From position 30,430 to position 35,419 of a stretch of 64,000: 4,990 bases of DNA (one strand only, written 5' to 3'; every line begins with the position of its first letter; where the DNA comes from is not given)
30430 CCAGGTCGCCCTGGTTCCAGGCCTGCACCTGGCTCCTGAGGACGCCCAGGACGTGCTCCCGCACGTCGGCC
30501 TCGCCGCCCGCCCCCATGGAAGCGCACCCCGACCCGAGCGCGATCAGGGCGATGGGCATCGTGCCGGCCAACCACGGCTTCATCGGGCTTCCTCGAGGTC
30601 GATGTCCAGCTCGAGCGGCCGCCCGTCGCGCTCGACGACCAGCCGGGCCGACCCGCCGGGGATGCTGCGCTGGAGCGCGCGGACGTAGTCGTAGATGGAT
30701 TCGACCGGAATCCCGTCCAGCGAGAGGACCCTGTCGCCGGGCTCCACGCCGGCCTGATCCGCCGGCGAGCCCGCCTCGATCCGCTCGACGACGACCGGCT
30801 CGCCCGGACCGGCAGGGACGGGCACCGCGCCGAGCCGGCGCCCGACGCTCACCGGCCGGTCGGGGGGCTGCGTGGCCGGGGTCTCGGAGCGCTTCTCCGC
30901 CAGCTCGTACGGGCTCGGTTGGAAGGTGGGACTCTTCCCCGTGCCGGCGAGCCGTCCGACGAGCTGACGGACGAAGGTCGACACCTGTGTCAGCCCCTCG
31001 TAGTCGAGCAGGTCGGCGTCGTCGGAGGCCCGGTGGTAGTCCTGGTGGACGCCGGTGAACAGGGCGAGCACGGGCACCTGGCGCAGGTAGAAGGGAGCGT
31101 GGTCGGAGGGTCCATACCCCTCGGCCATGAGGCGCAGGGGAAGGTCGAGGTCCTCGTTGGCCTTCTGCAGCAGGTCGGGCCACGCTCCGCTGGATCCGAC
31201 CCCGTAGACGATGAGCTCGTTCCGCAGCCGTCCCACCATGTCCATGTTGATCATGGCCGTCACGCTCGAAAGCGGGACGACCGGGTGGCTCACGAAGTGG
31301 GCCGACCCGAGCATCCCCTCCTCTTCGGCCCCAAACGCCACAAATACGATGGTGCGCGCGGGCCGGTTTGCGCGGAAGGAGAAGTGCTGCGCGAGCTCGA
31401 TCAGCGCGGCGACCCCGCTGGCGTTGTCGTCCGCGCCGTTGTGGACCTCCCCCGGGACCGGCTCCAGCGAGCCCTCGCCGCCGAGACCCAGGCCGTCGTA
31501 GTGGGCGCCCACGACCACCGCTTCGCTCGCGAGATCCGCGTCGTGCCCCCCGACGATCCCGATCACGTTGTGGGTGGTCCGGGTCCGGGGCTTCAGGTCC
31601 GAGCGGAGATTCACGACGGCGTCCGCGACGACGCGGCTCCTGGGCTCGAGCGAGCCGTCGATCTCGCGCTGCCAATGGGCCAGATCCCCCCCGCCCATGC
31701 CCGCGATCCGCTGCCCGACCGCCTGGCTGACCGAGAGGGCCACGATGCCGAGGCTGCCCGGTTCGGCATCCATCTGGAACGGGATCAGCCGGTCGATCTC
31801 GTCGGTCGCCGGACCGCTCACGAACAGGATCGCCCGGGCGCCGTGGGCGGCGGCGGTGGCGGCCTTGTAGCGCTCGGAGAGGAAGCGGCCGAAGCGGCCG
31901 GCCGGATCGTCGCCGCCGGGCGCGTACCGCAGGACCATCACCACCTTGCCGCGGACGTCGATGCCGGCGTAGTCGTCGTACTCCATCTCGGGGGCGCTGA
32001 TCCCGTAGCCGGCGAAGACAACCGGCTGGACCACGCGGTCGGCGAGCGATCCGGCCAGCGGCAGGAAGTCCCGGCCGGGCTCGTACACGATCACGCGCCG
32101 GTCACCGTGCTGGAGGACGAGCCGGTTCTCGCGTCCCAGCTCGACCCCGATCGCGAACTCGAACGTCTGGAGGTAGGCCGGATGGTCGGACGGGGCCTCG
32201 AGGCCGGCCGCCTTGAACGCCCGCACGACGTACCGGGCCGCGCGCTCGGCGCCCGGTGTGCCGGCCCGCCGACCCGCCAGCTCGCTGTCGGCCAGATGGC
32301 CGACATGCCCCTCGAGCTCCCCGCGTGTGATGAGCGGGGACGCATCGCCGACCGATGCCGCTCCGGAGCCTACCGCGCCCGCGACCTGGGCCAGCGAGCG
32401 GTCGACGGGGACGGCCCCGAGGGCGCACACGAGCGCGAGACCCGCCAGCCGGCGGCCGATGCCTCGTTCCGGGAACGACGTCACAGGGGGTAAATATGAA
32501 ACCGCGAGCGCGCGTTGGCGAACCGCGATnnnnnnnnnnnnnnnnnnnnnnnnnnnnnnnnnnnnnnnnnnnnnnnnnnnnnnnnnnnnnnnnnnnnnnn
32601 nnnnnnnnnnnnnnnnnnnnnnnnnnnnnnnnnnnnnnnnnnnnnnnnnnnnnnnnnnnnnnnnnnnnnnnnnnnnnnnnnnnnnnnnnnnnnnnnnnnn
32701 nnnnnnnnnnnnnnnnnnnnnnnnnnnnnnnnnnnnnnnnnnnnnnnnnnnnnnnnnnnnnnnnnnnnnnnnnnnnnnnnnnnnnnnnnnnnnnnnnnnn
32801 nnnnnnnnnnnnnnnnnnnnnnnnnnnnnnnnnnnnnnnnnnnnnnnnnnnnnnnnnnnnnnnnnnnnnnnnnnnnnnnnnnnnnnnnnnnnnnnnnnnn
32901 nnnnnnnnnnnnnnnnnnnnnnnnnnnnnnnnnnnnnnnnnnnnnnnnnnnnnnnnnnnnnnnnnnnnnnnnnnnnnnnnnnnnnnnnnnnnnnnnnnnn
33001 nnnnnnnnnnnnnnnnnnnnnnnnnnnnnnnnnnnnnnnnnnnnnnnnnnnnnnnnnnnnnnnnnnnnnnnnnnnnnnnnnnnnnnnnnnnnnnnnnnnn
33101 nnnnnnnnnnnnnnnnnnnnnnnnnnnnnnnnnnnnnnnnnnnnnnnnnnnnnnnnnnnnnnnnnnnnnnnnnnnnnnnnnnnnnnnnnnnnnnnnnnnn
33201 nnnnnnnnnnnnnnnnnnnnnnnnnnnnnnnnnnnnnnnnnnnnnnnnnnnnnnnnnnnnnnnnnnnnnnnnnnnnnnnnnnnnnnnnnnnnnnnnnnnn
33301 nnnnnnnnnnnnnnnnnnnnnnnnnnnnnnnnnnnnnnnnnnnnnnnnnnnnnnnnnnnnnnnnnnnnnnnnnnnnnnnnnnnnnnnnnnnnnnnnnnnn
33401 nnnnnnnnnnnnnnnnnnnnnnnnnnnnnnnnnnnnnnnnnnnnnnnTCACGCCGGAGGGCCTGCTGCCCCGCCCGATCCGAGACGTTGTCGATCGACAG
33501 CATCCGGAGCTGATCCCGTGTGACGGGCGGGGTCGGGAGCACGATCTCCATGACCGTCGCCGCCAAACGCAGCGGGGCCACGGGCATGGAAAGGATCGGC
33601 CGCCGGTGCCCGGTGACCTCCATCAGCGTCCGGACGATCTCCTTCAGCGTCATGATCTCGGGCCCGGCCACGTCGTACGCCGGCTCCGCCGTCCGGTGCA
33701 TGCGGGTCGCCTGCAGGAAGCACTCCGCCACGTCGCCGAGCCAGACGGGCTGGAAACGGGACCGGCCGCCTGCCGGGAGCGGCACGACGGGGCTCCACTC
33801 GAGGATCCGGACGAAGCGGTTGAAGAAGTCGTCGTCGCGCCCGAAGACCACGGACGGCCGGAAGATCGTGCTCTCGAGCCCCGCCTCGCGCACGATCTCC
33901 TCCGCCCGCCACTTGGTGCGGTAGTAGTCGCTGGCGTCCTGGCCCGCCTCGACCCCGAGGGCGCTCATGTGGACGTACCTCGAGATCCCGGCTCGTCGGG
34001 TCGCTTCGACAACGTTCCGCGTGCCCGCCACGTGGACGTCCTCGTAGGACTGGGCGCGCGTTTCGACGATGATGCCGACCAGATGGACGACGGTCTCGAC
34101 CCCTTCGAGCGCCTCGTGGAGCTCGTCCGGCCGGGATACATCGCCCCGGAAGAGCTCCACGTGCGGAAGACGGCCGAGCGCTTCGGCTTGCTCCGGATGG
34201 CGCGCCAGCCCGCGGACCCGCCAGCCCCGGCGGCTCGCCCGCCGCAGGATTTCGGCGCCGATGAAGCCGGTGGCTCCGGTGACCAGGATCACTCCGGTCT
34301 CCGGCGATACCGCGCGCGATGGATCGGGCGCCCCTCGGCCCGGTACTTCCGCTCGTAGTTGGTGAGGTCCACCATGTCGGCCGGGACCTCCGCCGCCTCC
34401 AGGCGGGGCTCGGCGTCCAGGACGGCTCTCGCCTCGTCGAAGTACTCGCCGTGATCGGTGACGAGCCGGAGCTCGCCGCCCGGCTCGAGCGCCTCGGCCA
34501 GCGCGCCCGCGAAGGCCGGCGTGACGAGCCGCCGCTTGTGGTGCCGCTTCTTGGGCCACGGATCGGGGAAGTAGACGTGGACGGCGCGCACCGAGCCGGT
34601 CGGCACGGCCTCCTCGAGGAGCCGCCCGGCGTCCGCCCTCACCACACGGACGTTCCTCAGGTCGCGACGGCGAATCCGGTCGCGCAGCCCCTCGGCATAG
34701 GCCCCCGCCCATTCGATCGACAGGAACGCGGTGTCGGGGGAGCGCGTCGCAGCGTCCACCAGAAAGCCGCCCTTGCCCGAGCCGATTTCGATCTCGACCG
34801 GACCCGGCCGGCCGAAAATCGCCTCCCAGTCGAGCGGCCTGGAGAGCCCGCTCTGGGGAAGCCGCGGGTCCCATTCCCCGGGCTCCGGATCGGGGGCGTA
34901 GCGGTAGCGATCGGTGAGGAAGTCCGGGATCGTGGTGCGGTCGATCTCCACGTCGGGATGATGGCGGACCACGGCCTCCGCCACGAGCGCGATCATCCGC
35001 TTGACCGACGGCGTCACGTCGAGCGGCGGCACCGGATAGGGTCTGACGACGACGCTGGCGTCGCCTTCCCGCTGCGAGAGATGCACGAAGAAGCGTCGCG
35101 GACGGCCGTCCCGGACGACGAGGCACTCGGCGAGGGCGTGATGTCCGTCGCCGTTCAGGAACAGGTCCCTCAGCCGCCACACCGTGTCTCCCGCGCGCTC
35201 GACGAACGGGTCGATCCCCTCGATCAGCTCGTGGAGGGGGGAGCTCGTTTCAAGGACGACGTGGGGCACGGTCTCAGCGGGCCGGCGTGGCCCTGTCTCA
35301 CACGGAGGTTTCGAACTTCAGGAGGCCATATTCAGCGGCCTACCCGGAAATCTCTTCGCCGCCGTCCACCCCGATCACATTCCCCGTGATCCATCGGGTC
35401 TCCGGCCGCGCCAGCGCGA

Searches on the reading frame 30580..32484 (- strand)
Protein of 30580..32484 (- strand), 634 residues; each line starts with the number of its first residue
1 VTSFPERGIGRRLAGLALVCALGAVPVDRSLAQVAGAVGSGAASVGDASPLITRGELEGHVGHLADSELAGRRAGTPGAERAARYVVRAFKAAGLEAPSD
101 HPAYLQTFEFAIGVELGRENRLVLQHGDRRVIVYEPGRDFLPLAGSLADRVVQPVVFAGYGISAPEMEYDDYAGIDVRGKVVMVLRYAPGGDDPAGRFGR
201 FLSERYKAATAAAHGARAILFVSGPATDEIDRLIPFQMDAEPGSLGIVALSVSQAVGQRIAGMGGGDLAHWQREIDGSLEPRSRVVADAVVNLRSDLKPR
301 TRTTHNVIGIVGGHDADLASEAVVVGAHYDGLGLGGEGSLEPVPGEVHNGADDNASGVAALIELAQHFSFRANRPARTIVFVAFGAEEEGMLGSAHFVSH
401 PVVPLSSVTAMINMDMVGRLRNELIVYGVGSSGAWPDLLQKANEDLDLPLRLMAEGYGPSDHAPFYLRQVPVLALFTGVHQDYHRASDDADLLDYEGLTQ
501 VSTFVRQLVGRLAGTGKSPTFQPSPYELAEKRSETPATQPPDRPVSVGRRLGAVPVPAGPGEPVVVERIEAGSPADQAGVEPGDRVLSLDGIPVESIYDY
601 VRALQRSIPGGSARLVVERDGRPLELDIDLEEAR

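Call 28: search_protein_families(library=pfam, proteins=[window:30580-32484:-], max_evalue=0.0001)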
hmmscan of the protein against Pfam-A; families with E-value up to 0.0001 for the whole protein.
window:30580-32484:- (634 aa): 6 families
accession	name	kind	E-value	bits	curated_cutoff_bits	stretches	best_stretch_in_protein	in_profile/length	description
PF04389.22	Peptidase_M28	-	6.3e-41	140.7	21.3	1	306-508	1-192/193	Peptidase family M28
PF17820.7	PDZ_6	-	6.7e-14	51.8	27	1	565-619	1-54/54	PDZ domain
PF13180.12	PDZ_2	-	7.4e-11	42.6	27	1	563-630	13-80/80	PDZ domain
PF00595.29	PDZ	-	1.4e-06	29.1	23.2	1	551-597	12-60/81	PDZ domain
PF01546.33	Peptidase_M20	-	1.8e-06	28.4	24.6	1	325-401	2-82/206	Peptidase family M20/M25/M40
PF02225.27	PA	-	2.3e-06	28.1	23.9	1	154-260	4-95/95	PA domain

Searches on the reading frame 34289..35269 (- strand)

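Call 28: search_protein_families(library=pfam, proteins=[window:34289-35269:-], max_evalue=0.0001)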
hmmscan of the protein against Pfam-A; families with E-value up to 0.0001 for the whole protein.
window:34289-35269:- (326 aa): 1 family
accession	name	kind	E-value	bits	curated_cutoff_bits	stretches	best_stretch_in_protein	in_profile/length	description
PF02390.23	Methyltransf_4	-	2.1e-42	145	24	1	157-318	3-172/173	Putative methyltransferase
